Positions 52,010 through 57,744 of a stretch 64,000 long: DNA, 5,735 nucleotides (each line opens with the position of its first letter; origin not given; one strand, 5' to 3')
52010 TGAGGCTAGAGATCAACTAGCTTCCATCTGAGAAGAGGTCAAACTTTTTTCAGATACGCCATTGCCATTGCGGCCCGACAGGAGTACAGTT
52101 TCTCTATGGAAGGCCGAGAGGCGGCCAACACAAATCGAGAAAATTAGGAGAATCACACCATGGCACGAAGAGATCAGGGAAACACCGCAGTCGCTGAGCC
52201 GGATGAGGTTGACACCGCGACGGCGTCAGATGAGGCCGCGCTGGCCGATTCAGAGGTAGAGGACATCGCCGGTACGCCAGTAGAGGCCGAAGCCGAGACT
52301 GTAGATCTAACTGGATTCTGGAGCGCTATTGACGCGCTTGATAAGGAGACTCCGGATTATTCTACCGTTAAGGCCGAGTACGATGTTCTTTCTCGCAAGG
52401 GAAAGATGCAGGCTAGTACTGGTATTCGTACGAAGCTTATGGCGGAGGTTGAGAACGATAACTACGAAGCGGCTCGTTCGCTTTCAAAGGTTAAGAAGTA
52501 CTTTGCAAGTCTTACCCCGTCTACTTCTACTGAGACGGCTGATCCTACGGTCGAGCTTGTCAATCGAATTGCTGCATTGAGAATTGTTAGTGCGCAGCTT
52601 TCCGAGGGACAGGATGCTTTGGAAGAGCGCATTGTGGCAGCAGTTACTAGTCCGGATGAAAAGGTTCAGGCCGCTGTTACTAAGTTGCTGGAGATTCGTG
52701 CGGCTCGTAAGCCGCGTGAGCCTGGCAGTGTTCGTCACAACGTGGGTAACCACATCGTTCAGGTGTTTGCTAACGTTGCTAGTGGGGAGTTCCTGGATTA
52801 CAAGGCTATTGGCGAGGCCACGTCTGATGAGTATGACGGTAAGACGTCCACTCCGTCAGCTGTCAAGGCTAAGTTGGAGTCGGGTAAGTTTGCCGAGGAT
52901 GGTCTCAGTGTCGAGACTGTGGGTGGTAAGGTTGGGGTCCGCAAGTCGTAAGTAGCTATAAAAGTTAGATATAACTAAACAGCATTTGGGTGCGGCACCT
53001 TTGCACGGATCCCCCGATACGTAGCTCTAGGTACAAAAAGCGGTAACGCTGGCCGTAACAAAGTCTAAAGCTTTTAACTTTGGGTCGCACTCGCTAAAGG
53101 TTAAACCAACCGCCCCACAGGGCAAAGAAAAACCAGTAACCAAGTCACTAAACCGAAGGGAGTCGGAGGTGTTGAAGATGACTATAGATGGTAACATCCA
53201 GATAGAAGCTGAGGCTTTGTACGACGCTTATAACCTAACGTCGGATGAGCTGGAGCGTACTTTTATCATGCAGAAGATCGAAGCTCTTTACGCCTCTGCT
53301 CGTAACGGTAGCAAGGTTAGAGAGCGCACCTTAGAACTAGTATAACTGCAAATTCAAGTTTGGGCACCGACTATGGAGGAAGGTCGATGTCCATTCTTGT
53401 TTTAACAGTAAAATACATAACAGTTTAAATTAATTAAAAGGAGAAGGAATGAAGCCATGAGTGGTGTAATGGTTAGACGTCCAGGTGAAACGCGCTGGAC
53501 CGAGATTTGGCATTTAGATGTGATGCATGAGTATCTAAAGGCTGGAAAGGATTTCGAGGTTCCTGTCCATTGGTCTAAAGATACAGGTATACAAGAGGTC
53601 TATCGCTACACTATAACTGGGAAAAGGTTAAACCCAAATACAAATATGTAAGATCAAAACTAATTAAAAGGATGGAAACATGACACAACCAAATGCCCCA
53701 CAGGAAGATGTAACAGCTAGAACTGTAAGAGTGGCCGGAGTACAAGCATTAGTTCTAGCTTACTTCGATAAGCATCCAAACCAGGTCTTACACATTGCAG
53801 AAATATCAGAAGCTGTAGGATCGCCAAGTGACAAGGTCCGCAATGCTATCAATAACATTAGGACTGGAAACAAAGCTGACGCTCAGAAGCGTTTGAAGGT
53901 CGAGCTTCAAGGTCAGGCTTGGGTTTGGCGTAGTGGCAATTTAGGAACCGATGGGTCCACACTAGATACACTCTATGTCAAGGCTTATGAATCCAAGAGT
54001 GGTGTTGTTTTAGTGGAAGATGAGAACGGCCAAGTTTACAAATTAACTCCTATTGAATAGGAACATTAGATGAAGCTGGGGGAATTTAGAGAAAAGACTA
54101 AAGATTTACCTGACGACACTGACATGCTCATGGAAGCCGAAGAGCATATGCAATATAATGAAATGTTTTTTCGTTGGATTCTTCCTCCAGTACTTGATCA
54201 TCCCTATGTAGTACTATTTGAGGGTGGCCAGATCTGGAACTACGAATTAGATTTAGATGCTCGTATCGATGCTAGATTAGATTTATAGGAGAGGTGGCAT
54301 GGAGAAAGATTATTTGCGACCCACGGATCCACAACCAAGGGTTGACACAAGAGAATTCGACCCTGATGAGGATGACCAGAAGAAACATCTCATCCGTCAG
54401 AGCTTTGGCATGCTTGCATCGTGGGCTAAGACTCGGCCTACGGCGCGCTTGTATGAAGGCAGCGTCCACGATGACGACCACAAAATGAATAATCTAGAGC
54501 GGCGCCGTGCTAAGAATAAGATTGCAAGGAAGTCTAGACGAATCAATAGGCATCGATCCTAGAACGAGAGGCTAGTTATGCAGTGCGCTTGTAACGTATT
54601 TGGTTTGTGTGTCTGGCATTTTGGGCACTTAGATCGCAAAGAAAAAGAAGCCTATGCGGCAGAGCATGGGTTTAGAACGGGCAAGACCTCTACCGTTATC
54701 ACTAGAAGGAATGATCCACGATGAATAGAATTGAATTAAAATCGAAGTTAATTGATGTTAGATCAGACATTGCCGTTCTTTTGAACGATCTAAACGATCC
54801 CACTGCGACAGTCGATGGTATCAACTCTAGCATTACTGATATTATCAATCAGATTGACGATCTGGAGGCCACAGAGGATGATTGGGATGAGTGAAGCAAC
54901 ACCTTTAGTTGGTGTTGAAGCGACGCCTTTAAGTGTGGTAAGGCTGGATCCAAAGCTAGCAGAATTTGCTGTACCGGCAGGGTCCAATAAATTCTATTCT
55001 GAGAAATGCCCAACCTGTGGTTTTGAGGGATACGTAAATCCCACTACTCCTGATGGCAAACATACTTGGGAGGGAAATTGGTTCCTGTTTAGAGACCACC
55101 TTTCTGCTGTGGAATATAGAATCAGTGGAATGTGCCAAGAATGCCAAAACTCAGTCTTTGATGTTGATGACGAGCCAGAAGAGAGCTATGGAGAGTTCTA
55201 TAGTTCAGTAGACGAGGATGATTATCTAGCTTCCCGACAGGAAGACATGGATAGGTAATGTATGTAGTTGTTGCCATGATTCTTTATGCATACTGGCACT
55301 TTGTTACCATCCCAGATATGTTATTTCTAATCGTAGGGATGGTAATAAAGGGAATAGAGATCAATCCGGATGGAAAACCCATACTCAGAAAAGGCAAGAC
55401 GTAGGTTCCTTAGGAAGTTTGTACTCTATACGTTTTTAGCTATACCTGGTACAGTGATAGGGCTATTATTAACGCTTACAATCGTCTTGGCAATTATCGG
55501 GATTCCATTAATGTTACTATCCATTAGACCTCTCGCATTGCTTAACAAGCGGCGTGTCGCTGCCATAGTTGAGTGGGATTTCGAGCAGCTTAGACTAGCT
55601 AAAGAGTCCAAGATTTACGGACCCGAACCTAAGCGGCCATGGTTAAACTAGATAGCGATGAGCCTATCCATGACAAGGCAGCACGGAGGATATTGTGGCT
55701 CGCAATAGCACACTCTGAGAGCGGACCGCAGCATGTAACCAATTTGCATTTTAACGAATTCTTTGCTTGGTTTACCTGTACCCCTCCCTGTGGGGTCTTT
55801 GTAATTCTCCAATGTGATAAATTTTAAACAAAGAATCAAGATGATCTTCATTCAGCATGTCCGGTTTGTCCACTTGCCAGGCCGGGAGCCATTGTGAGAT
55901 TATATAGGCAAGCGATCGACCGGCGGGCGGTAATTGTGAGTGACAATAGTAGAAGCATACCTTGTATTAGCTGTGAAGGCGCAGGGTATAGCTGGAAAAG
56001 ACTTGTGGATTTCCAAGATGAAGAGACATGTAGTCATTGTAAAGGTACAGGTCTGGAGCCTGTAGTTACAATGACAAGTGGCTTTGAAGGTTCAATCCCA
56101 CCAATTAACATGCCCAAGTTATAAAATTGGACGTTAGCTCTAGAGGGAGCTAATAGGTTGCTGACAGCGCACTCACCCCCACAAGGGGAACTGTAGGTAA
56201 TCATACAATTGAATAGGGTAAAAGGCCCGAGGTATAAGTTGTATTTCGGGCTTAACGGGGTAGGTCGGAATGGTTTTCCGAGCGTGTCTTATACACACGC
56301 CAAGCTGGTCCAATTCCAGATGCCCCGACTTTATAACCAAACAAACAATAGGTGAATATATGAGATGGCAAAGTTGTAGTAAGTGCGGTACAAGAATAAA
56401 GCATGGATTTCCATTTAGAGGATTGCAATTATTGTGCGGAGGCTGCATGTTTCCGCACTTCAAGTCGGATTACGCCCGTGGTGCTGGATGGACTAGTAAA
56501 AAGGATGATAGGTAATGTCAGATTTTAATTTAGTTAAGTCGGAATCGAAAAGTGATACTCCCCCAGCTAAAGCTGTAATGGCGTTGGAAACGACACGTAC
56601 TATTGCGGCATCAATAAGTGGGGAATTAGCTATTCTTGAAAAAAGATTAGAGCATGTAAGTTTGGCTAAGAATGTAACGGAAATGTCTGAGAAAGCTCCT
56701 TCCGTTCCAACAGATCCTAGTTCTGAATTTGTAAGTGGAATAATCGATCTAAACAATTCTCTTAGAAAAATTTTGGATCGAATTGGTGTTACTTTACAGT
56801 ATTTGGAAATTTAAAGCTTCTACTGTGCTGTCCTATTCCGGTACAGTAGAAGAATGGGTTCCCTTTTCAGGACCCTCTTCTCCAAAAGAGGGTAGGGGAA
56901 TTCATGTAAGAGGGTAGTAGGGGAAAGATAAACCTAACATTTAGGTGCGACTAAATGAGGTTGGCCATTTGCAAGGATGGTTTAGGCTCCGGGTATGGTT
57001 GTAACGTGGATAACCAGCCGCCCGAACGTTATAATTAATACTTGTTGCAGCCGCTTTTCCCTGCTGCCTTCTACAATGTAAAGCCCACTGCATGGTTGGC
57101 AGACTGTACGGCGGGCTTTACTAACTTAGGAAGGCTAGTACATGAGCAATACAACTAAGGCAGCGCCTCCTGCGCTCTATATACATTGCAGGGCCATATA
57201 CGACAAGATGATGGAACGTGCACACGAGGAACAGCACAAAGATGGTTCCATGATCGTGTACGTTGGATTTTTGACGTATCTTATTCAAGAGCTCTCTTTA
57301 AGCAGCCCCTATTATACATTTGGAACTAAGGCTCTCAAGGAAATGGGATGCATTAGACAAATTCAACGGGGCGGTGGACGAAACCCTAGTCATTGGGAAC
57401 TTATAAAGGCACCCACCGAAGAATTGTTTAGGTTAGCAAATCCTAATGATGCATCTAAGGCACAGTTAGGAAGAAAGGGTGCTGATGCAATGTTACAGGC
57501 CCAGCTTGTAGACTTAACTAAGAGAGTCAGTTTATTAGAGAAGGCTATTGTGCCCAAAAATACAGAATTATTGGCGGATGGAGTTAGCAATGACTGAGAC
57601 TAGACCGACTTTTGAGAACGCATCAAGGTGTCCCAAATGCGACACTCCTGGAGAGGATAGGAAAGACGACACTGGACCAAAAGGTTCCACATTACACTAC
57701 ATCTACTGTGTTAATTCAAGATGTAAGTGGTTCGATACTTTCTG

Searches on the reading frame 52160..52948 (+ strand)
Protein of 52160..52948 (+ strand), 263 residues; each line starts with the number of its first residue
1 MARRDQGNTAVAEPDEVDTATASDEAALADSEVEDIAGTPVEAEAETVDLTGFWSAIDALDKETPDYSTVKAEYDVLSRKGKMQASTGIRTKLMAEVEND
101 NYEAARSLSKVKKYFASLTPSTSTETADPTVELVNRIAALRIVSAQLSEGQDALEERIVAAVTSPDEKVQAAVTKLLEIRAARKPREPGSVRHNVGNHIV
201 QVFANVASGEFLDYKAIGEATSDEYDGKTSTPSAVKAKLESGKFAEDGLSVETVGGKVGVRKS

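Call 35: search_protein_families(library=pfam, proteins=[window:52160-52948:+], max_evalue=0.01)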
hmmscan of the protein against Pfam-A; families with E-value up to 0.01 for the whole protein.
window:52160-52948:+ (263 aa): 0 families

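Call 86: search_protein_families(library=phrogs, proteins=[window:52160-52948:+], max_evalue=0.01)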
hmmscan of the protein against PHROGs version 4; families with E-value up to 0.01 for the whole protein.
window:52160-52948:+ (263 aa): 1 family
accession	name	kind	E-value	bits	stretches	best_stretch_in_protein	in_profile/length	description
phrog_6708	-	unknown function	6.2e-08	33.2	1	190-239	241-290/319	-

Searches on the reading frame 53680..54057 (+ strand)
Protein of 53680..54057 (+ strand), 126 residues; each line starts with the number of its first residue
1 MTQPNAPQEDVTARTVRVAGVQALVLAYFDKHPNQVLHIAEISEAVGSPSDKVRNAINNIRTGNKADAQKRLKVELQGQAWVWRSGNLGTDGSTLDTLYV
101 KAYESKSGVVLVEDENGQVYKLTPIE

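Call 35: search_protein_families(library=pfam, proteins=[window:53680-54057:+], max_evalue=0.01)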
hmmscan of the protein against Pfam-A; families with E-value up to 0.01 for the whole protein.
window:53680-54057:+ (126 aa): 0 families

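Call 85: search_solved_structures(query=window:53680-54057:+, max_evalue=10)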
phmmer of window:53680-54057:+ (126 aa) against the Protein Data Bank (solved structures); distinct sequences matched with E-value up to 10: 1.
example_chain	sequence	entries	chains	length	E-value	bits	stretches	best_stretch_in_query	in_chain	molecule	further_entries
9qpc_A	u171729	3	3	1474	1.5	12.2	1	46-108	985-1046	DNA polymerase III PolC-type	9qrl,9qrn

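Call 86: search_protein_families(library=phrogs, proteins=[window:53680-54057:+], max_evalue=0.01)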
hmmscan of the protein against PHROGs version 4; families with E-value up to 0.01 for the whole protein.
window:53680-54057:+ (126 aa): 1 family
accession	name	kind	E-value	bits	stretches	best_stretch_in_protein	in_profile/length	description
phrog_32114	-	unknown function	0.00077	20.7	1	15-124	5-121/122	-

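Call 89: find_homologous_proteins(query=window:53680-54057:+, max_evalue=0.001)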
Query window:53680-54057:+ (126 aa): 7 proteins with E <= 0.001 among 21 candidates.
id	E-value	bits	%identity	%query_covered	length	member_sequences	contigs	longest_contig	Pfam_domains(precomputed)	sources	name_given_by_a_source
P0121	5.8e-76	270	100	100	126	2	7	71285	-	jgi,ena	-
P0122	2.1e-55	204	90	85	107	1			-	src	-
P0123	1.4e-53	198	83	91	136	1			-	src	-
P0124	2.8e-46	174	67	97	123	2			-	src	-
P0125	3.7e-42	161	66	99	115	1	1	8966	-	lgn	-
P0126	4.6e-38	148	59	95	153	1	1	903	-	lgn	-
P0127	1.5e-34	136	55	97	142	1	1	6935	-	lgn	-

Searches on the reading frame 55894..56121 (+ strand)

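Call 86: search_protein_families(library=phrogs, proteins=[window:55894-56121:+], max_evalue=0.01)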
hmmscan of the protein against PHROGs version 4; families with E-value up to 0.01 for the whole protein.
window:55894-56121:+ (76 aa): 8 families
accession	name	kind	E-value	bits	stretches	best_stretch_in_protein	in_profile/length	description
phrog_6060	-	transcription regulation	0.00013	22.9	1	23-62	15-56/61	anti-termination protein Q-like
phrog_12902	-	unknown function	0.00023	22.4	0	17-33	36-52/61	-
phrog_31357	-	unknown function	0.0009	20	1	21-53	26-55/62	-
phrog_3931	-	unknown function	0.0016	19.5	0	40-55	26-41/59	-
phrog_7429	-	unknown function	0.0022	18.2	1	14-58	322-367/418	-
phrog_14336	-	unknown function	0.0056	17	1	22-55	161-194/363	-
phrog_8897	-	unknown function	0.0063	17.9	1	20-55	82-115/119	-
phrog_8027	-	unknown function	0.0084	17.3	0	22-54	6-38/153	-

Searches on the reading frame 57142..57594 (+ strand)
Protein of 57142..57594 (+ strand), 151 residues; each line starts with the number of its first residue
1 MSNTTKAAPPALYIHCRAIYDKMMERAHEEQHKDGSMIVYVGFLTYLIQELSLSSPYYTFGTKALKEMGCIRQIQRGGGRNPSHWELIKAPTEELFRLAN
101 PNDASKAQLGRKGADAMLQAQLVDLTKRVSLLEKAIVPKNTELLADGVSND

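Call 35: search_protein_families(library=pfam, proteins=[window:57142-57594:+], max_evalue=0.01)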
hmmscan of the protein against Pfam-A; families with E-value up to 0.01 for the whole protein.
window:57142-57594:+ (151 aa): 0 families

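Call 86: search_protein_families(library=phrogs, proteins=[window:57142-57594:+], max_evalue=0.01)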
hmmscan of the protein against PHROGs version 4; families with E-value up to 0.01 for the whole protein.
window:57142-57594:+ (151 aa): 0 families

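Call 95: search_dna_similar(query=window:57142-57594:+, collection=phages, mode=protein, max_evalue=0.001, max_rows=25)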
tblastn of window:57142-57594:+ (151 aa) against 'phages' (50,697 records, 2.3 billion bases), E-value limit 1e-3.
No match.
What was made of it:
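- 57142..57597 (+): Candidate reader protein. This is inferred, not shown. It is a 151-aa winged-helix protein with a C-terminal long helix, and it is conserved upstream of the SNF2 helicase in every relative whose early region was fetched. No homologue in cultured phages (call 95).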

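Call 98: find_homologous_proteins(query=window:57142-57594:+, max_evalue=0.00001)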
Query window:57142-57594:+ (151 aa): 8 proteins with E <= 0.00001 among 67 candidates.
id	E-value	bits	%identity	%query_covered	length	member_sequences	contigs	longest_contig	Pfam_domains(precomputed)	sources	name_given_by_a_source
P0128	1.8e-94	331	100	100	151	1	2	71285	-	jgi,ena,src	-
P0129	2.3e-66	240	82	87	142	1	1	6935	-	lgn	-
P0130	8.2e-62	225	73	93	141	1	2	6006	-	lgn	-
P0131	1.5e-46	176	59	88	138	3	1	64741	-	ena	-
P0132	1.5e-41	160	57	87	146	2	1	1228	-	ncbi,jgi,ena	-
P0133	1.3e-36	144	58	83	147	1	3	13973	-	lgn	-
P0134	6.9e-36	141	55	83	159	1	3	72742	-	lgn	-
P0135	1.0e-33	134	57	75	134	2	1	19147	-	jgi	-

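Call 105: predict_structure(alignment_id=A4)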
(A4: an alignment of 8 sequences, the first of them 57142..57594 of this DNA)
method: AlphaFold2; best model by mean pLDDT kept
length: 151 residues; sequences in the alignment: 8
mean_pLDDT: 73.4   pTM: 0.62
mean pLDDT of the five models: 73.4, 67.3, 64.2, 54.8, 53.8
residues with pLDDT >= 90: 37; 70-90: 52; 50-70: 33; < 50: 29
segments of 3 or more residues with pLDDT < 50: 1-5, 101-113, 139-141, 144-151
pLDDT, mean of each block of 10 residues (from residue 1): 53 86 94 88 88 76 88 89 94 78 45 56 66 59 45 35
secondary structure, 60 per line:
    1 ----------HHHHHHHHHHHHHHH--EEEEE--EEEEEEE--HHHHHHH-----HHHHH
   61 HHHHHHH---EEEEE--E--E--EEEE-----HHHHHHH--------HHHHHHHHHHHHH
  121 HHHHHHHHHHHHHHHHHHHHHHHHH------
elements in order: H11-25 E28-32 E35-41 H44-50 H56-67 E71-75 E84-87 H93-99 H108-145

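Call 107: fold_search(model_id=the predicted structure, library=pdb)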
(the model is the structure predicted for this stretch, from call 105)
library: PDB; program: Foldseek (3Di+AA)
matches with E <= 10: 1104; with E <= 0.001: 0
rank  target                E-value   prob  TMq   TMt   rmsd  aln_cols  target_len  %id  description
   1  5kbj_H                5.7e-03  0.99  0.38  0.44   5.5       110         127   18  Structure of Rep-DNA complex (released 2016-06-29)
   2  4pt7_B                6.1e-03  0.99  0.36  0.40   5.3        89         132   21  Structure of initiator (released 2014-06-25)
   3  4pql_B                9.0e-03  0.99  0.39  0.45   6.8       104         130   19  N-Terminal domain of DNA binding protein (released 2014-06-11)
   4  1ft9_A                9.6e-03  1.00  0.41  0.30   4.7        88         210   14  STRUCTURE OF THE REDUCED (FEII) CO-SENSING PROTEIN FROM R. RUBRUM (released 2000-10-09)
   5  5kbj_A                1.2e-02  0.99  0.40  0.45   6.7       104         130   19  Structure of Rep-DNA complex (released 2016-06-29)
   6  6fi9_A                1.4e-02  0.89  0.31  0.33  11.9       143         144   12  Crystal Structure of a zinc-responsive MarR family member, Lactococcus lactis ZitR (released 2019-02-20)
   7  1sfx_A                1.7e-02  0.99  0.37  0.48   4.9        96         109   17  X-ray crystal structure of putative HTH transcription regulator from Archaeoglobus fulgidus (released 2004-08-03)
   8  5yhz                  1.7e-02  0.92  0.33  0.34  12.3       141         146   13  Structure of Lactococcus lactis ZitR, E41A mutant (released 2017-12-06)
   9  3l7w                  2.0e-02  0.92  0.35  0.47  10.9       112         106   15  The Crystal Structure of smu.1704 from Streptococcus mutans UA159 (released 2010-12-08)
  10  4yif_B                2.1e-02  0.94  0.36  0.38  14.0       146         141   13  Crystal structure of Rv0880 (released 2015-06-10)
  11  4nb5_B                2.1e-02  0.63  0.24  0.25  18.4       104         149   19  Crystal Structure of a transcriptional regulator (released 2014-04-23)
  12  3gfj                  2.2e-02  0.63  0.29  0.31  11.7       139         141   14  Crystal structure of the ST1710 mutant (R89A) protein (released 2009-08-25)
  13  4nb5_C                2.2e-02  0.41  0.25  0.26  18.7       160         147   14  Crystal Structure of a transcriptional regulator (released 2014-04-23)
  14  1sfx_B                2.4e-02  0.98  0.36  0.49   4.3        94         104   16  X-ray crystal structure of putative HTH transcription regulator from Archaeoglobus fulgidus (released 2004-08-03)
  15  4pql_A                2.4e-02  0.97  0.39  0.44   6.9       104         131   19  N-Terminal domain of DNA binding protein (released 2014-06-11)
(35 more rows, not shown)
